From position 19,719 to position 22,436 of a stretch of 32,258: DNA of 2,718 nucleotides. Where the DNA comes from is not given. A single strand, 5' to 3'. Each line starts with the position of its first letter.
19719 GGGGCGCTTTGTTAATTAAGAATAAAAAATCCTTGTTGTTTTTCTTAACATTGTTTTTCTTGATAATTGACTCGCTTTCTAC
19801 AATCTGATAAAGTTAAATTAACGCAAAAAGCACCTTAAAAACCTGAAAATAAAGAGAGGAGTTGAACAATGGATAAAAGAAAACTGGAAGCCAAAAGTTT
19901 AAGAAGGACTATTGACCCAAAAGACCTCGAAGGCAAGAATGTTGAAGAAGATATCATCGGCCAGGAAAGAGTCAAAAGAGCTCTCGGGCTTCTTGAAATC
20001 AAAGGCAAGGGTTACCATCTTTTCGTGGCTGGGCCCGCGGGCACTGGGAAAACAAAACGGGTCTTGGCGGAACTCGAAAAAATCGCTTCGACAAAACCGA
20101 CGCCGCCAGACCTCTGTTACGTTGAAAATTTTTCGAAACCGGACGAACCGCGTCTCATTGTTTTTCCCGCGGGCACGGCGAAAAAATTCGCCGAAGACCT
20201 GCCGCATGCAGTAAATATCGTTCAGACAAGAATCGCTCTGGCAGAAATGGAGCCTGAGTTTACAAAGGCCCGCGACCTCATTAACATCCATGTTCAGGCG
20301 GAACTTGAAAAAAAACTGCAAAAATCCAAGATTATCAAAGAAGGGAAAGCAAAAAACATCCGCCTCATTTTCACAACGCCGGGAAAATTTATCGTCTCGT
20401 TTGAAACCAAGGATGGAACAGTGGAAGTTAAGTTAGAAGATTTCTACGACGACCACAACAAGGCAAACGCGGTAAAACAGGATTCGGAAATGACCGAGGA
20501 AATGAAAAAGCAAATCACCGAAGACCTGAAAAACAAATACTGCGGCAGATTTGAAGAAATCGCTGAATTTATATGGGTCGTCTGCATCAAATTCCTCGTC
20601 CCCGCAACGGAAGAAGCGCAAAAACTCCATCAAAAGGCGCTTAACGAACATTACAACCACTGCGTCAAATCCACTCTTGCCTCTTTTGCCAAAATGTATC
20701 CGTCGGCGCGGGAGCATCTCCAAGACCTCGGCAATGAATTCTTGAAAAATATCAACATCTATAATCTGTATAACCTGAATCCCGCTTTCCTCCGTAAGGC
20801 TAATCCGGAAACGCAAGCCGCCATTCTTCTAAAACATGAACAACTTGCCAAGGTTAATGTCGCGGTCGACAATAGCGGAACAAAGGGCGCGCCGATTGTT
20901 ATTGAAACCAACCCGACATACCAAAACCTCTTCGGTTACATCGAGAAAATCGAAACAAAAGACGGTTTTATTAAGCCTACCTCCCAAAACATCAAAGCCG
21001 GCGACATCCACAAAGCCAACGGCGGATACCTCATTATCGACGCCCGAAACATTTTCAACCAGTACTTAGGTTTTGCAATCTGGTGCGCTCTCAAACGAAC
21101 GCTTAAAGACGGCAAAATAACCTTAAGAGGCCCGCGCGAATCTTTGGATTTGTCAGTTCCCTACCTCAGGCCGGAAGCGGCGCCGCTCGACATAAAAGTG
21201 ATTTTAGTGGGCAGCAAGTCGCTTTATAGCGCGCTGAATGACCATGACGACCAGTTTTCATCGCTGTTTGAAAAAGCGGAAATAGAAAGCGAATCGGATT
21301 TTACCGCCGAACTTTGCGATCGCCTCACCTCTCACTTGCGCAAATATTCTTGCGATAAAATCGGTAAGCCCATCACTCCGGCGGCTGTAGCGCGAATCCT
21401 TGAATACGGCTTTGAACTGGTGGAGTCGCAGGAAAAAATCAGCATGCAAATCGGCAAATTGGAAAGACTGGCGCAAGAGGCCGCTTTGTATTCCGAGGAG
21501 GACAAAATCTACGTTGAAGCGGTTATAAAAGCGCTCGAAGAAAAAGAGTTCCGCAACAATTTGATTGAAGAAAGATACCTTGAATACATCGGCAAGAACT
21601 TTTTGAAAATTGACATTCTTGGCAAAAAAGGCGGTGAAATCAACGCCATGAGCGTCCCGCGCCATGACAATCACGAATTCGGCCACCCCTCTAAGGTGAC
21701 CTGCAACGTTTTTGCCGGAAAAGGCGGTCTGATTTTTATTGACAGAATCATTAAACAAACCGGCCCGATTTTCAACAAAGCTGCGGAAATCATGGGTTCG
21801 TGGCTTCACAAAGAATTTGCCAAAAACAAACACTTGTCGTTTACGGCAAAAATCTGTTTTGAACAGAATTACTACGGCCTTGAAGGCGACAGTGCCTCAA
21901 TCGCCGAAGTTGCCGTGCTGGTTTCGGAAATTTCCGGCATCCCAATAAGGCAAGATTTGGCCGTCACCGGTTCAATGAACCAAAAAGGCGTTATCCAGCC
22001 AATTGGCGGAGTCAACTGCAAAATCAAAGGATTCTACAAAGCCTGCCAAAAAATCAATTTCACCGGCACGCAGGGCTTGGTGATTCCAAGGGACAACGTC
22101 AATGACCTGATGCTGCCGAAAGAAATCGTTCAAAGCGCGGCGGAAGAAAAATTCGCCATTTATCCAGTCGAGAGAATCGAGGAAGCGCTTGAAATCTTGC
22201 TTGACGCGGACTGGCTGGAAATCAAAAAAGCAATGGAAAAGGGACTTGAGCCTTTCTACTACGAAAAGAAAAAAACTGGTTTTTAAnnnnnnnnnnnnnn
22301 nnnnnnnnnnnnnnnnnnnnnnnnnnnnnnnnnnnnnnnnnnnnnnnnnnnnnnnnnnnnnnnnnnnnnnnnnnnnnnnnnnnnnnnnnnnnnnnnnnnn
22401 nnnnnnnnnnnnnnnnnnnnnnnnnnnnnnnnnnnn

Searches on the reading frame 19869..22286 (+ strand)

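Call 9: search_protein_families(library=pfam, proteins=[window:19869-22286:+])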
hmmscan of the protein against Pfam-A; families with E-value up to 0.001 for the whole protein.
window:19869-22286:+ (805 aa): 4 families
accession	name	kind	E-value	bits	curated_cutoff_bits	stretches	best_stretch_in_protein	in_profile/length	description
PF13654.12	AAA_32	-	7.2e-35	120.3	21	1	339-468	1-127/133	LonB-like, AAA domain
PF20436.4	LonB_AAA-LID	-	2.6e-13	50.3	22.4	1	501-562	1-65/65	Archaeal LonB, AAA+ ATPase LID domain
PF20437.3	LonC_helical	-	1.3e-11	44.7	24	1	81-111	1-31/34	Lon-like LonC helical domain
PF05362.19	Lon_C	-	5.9e-11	42.8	21.1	1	672-778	108-203/205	Lon protease (S16) C-terminal proteolytic domain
